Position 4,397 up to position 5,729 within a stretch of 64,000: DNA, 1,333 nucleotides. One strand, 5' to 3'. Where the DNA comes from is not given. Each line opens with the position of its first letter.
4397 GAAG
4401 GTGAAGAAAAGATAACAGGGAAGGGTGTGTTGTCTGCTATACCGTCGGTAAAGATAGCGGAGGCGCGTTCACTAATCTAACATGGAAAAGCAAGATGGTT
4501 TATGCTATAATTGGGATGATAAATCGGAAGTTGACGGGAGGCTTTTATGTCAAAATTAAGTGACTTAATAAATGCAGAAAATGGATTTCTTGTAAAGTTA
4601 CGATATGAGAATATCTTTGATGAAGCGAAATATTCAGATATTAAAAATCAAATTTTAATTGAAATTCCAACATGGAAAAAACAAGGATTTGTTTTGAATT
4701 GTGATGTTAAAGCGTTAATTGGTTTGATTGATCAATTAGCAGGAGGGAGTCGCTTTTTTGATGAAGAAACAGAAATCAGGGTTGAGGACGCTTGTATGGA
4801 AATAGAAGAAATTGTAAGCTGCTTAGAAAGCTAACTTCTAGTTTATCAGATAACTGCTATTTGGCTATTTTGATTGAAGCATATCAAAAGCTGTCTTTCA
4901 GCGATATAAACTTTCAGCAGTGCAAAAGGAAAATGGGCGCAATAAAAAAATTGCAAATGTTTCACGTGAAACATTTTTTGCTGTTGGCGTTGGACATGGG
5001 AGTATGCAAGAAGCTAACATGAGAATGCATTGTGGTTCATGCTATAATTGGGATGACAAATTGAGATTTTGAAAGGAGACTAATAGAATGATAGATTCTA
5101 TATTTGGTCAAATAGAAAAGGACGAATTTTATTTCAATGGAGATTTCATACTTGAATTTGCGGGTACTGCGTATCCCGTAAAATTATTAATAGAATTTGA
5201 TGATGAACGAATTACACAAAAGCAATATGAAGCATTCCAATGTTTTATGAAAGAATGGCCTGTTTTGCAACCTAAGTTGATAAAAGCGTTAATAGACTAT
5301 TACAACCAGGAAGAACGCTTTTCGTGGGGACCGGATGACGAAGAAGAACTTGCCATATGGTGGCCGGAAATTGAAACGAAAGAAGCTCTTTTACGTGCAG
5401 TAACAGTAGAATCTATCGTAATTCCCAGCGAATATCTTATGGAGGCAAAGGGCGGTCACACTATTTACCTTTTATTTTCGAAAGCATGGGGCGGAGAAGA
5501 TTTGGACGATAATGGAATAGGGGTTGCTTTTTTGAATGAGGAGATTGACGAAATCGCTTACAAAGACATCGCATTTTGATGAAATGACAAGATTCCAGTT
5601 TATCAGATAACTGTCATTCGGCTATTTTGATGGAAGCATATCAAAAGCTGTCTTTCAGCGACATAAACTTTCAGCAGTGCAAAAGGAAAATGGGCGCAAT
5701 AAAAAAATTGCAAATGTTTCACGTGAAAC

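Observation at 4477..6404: Cassette-like array: unrelated small genes separated by a near-identical ~250-bp parS-centred module with its own promoter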

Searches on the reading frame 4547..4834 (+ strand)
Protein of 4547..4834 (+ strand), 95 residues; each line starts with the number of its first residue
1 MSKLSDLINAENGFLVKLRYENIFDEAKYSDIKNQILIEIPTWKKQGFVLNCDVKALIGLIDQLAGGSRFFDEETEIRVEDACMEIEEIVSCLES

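Call 5: search_protein_families(library=pfam, proteins=[window:4547-4834:+], max_evalue=0.01)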
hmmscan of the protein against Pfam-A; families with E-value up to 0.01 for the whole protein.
window:4547-4834:+ (95 aa): 0 families

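Call 28: find_encoding_contigs(protein=window:4547-4834:+, flank=6000, max_places=10)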
Protein window:4547-4834:+ (95 aa): 7 contigs read that carry it; 4 places shown.
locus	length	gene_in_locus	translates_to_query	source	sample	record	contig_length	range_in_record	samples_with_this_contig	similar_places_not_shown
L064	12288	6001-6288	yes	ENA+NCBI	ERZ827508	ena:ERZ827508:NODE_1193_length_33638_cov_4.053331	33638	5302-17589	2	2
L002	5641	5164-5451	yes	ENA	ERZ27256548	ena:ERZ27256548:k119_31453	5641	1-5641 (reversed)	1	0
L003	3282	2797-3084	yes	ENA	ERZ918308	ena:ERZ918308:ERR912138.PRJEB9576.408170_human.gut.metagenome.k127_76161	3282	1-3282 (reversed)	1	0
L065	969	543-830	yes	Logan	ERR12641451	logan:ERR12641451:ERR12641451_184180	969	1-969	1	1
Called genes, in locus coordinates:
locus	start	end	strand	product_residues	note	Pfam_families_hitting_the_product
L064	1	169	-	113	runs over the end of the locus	PF05016:ParE_toxin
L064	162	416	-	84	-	PF02604:PhdYeFM_antitox (weak)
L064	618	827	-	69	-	-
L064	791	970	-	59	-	-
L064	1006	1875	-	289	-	PF02810:SEC-C, PF00557:Peptidase_M24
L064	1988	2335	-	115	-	PF01638:HxlR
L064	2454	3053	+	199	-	PF02525:Flavodoxin_2, PF03358:FMN_red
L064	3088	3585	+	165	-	PF01613:Flavin_Reduct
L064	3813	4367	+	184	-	PF18475:PIN7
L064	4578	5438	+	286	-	PF18106:Rol_Rep_N (weak), PF02486:Rep_trans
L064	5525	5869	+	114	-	PF04237:YjbR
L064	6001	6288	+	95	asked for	-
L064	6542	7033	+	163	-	PF22481:DUF6985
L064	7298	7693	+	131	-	PF10604:Polyketide_cyc2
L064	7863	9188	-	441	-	PF05525:Branch_AA_trans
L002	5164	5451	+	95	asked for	-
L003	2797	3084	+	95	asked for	-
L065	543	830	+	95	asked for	-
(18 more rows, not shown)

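Call 33: search_protein_families(library=ncbifam, proteins=[window:4547-4834:+], max_evalue=0.1)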
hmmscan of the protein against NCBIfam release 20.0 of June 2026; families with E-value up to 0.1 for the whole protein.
window:4547-4834:+ (95 aa): 0 families

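Call 34: search_protein_families(library=pfam, proteins=[window:4547-4834:+], max_evalue=0.1)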
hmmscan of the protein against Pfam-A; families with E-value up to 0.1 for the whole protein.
window:4547-4834:+ (95 aa): 0 families

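Call 95: find_homologous_proteins(query=window:4547-4834:+, max_evalue=0.001)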
Query window:4547-4834:+ (95 aa): 61 proteins with E <= 0.001 among 62 candidates.
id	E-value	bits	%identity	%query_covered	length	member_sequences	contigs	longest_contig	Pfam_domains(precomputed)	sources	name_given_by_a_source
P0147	1.1e-48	181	92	100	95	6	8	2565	-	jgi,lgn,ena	-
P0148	2.2e-45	170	85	100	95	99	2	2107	-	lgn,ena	-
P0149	6.8e-45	169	85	100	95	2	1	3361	-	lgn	-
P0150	2.7e-44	167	83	100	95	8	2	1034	-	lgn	-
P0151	1.5e-43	164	82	100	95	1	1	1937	-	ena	-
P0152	8.2e-43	162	83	100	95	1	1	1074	-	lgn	-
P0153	8.8e-43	162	82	98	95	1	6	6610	-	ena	-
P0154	3.1e-42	160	80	100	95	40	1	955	-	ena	-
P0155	7.5e-42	159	79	100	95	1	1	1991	-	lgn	-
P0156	1.8e-41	158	81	100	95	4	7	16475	-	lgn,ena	-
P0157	1.9e-41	158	79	100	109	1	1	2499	-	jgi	jgi:hypothetical protein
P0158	4.2e-41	157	78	100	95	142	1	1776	-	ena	-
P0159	5.3e-41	156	80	100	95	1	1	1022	-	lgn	-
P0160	7.0e-41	156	81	98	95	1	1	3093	-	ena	-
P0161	6.7e-40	153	79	100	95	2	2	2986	-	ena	-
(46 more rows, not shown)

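Call 96: find_encoding_contigs(protein=P0147, flank=3000, max_places=6)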
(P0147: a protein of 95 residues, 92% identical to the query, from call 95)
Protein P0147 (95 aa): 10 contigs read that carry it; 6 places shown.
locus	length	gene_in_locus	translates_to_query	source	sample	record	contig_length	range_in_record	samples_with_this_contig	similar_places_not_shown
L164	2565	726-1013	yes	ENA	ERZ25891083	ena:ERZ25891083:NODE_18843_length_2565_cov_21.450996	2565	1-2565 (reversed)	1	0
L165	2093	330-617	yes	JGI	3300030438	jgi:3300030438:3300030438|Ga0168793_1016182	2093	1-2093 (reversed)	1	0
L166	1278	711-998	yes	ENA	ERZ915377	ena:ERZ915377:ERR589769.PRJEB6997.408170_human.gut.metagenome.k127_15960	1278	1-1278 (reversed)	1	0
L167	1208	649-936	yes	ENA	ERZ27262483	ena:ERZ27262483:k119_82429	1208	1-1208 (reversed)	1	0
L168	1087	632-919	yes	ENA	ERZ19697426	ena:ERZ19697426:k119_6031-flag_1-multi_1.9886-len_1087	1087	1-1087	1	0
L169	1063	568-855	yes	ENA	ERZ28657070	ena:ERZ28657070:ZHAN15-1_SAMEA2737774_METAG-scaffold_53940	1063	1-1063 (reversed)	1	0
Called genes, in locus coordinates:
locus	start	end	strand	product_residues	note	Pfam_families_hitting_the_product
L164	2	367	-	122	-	?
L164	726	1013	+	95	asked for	-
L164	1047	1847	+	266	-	PF01381:HTH_3, PF12844:HTH_19, PF13560:HTH_31 (weak)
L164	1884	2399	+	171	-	-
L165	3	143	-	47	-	?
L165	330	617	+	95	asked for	-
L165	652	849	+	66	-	-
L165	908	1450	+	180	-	-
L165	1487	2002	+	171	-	-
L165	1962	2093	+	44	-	?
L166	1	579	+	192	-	?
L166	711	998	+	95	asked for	-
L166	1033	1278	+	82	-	?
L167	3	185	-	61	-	?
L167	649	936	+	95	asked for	-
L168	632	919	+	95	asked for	-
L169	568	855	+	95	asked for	-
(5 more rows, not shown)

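Call 97: find_encoding_contigs(protein=P0156, flank=6000, max_places=4)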
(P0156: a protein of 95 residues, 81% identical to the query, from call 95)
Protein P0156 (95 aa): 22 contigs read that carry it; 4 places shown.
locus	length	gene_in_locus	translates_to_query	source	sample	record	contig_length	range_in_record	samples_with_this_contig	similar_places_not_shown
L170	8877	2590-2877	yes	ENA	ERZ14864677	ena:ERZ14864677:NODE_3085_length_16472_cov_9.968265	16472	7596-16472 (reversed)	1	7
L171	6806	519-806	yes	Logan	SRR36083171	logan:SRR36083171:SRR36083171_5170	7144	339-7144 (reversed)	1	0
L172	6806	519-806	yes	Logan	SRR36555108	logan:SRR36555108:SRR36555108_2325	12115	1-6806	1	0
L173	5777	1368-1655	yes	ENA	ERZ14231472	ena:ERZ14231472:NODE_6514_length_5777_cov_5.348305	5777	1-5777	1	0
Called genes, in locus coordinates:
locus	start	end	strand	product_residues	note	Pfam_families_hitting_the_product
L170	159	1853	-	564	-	PF09820:AAA-ATPase_like, PF08011:PDDEXK_9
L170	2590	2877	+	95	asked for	-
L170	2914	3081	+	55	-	-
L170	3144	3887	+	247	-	PF21813:DUF6882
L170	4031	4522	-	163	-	-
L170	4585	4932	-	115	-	-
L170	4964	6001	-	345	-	PF00733:Asn_synthase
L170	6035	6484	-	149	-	PF01467:CTP_transf_like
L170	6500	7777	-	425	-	PF04464:Glyphos_transf (weak)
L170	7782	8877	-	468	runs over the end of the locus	PF01943:Polysacc_synt, PF13440:Polysacc_synt_3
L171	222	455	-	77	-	-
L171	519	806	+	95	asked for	-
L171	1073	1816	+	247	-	PF21813:DUF6882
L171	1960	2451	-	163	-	-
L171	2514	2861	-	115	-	-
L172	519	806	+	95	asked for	-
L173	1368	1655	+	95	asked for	-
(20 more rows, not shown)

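Call 103: search_protein_families(library=padloc, proteins=[window:4547-4834:+], max_evalue=0.01)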
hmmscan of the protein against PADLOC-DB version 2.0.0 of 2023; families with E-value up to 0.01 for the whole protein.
window:4547-4834:+ (95 aa): 0 families

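Call 104: search_protein_families(library=phrogs, proteins=[window:4547-4834:+], max_evalue=0.001)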
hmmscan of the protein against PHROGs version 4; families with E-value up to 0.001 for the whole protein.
window:4547-4834:+ (95 aa): 0 families

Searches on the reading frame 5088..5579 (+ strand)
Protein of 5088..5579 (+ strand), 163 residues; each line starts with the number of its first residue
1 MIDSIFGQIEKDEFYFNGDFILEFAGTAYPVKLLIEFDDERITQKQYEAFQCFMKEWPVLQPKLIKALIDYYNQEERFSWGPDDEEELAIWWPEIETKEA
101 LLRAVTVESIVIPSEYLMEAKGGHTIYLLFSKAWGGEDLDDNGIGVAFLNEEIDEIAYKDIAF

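Call 5: search_protein_families(library=pfam, proteins=[window:5088-5579:+], max_evalue=0.01)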
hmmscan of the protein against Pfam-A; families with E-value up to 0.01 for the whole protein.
window:5088-5579:+ (163 aa): 1 family
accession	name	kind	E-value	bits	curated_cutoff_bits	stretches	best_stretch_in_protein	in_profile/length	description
PF22481.1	DUF6985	-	1.2e-16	62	24.5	1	5-162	1-147/148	Domain of unknown function (DUF6985)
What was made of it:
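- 5088..5579 (+): Cassette B, 163 aa, DUF6985, GC 38%. Pfam 1.2e-16 (call 5).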

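Call 27: find_encoding_contigs(protein=window:5088-5579:+, flank=6000, max_places=10)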
Protein window:5088-5579:+ (163 aa): 23 contigs read that carry it; 10 places shown.
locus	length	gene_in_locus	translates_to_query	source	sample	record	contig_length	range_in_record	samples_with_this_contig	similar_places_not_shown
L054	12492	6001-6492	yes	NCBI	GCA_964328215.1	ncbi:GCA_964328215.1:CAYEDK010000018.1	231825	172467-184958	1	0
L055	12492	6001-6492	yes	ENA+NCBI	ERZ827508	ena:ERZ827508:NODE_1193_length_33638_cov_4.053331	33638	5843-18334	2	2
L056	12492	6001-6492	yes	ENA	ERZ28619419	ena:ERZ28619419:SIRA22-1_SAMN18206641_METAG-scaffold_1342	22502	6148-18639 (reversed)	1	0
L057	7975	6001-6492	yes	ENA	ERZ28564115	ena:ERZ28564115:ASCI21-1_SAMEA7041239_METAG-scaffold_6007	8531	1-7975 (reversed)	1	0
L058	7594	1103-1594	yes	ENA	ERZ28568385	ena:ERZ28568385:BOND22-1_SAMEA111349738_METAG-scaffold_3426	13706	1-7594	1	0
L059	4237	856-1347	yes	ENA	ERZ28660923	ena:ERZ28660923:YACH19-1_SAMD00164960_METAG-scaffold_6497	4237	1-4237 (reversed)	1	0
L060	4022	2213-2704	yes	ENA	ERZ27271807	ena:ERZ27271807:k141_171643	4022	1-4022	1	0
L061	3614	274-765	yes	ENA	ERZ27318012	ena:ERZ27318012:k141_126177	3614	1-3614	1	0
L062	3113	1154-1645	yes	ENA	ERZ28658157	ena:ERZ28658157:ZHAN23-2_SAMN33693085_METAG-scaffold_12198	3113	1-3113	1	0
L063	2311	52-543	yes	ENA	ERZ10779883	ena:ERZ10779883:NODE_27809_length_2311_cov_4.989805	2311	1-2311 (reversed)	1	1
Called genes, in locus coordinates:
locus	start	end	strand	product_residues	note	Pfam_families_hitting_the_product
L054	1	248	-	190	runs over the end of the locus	-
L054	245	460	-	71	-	-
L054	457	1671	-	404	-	PF10926:DUF2800, PF12705:PDDEXK_1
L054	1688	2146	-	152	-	-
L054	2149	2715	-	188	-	PF07486:Hydrolase_2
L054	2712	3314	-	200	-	PF19789:DUF6273 (faint)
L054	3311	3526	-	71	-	-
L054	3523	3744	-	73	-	PF12989:DUF3873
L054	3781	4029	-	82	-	PF13936:HTH_38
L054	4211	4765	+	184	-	PF18475:PIN7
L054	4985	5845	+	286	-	PF18106:Rol_Rep_N (weak), PF02486:Rep_trans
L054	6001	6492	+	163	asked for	PF22481:DUF6985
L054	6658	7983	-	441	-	PF05525:Branch_AA_trans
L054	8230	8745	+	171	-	PF07833:Cu_amine_oxidN1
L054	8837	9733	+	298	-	PF13536:EmrE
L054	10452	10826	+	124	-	-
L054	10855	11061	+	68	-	-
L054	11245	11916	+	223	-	PF00072:Response_reg, PF00486:Trans_reg_C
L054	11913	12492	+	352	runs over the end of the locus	PF00672:HAMP (weak), PF00512:HisKA, PF02518:HATPase_c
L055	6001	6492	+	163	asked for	PF22481:DUF6985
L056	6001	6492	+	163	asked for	PF22481:DUF6985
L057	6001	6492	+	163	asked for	PF22481:DUF6985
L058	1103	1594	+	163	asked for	PF22481:DUF6985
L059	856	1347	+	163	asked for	PF22481:DUF6985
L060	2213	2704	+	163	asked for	PF22481:DUF6985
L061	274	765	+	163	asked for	PF22481:DUF6985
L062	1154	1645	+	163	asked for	PF22481:DUF6985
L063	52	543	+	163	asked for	PF22481:DUF6985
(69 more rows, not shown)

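Call 33: search_protein_families(library=ncbifam, proteins=[window:5088-5579:+], max_evalue=0.1)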
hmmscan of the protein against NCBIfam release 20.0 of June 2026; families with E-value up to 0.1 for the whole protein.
window:5088-5579:+ (163 aa): 0 families

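Call 39: find_homologous_proteins(query=window:5088-5579:+, max_evalue=0.00001)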
Query window:5088-5579:+ (163 aa): 144 proteins with E <= 0.00001 among 173 candidates; the best 120 are listed.
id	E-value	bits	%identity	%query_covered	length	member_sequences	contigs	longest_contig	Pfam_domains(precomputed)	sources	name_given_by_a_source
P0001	9.2e-104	362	99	100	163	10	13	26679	PF22481.2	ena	-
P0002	2.2e-63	231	64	100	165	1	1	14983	PF22481.2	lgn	-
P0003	1.7e-62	228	63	100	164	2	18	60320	PF22481.2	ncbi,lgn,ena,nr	ncbi:MAG: hypothetical protein HFH82_01555 [Lachnospiraceae bacterium]|nr:hypothetical protein [Lach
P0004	7.9e-61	223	62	100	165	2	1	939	PF22481.2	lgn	-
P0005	1.5e-60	222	63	100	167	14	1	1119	PF22481.2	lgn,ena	-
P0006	5.1e-60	220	63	100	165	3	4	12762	PF22481.2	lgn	-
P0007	8.7e-59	216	63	99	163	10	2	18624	PF22481.2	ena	-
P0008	1.0e-58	216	64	94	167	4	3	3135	PF22481.2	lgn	-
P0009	1.9e-58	215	61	100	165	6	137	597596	PF22481.2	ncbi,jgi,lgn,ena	ncbi:MAG: hypothetical protein K1W16_02240 [Lachnospiraceae bacterium]|jgi:hypothetical protein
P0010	6.3e-58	213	61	100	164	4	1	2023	PF22481.2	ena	-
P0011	2.7e-57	211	61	100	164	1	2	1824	PF22481.2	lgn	-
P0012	3.5e-57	211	61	100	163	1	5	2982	PF22481.2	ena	-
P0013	4.1e-57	211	61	100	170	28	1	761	PF22481.2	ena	-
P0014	7.1e-57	210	74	82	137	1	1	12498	PF22481.2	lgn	-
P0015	1.1e-56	209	60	99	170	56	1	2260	PF22481.2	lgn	-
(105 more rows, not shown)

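Call 40: find_encoding_contigs(protein=P0014, flank=6000, max_places=4)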
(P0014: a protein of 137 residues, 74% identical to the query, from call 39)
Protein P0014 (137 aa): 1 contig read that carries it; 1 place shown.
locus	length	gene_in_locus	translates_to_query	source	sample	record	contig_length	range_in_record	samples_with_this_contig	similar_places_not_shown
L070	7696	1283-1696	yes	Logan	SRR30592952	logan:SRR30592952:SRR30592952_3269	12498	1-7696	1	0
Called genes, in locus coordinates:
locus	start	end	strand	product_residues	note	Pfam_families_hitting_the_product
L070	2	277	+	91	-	?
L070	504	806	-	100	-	PF04221:RelB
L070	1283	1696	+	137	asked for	PF22481:DUF6985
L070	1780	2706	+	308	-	PF01909:NTP_transf_2 (faint), PF13427:AadA_C (weak)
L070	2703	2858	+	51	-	-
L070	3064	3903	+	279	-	PF03123:CAT_RBD, PF00874:PRD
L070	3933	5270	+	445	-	PF00367:PTS_EIIB, PF02378:PTS_EIIC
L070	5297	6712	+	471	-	PF00232:Glyco_hydro_1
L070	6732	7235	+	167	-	PF00358:PTS_EIIA_1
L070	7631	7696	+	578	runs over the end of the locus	PF00672:HAMP, PF06580:His_kinase, PF02518:HATPase_c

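Call 41: find_encoding_contigs(protein=P0002, flank=6000, max_places=4)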
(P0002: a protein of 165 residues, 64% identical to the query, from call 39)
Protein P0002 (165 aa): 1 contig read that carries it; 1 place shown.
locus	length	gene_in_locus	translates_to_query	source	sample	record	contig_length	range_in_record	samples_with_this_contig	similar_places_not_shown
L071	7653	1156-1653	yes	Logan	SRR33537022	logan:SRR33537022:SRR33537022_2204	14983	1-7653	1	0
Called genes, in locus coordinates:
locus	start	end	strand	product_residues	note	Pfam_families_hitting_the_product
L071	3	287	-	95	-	?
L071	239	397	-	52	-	-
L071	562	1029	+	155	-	-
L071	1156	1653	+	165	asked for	PF22481:DUF6985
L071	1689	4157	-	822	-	PF01326:PPDK_N, PF27448:Rph_4th, PF00391:PEP-utilizers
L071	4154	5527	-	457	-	PF01554:MatE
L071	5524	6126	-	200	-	PF00440:TetR_N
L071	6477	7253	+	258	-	PF00561:Abhydrolase_1 (weak)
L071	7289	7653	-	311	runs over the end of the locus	PF24827:AstE_AspA_cat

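Call 103: search_protein_families(library=padloc, proteins=[window:5088-5579:+], max_evalue=0.01)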
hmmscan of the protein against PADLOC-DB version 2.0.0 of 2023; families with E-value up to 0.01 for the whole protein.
window:5088-5579:+ (163 aa): 0 families

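Call 104: search_protein_families(library=phrogs, proteins=[window:5088-5579:+], max_evalue=0.001)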
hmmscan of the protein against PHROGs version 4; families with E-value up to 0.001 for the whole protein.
window:5088-5579:+ (163 aa): 0 families
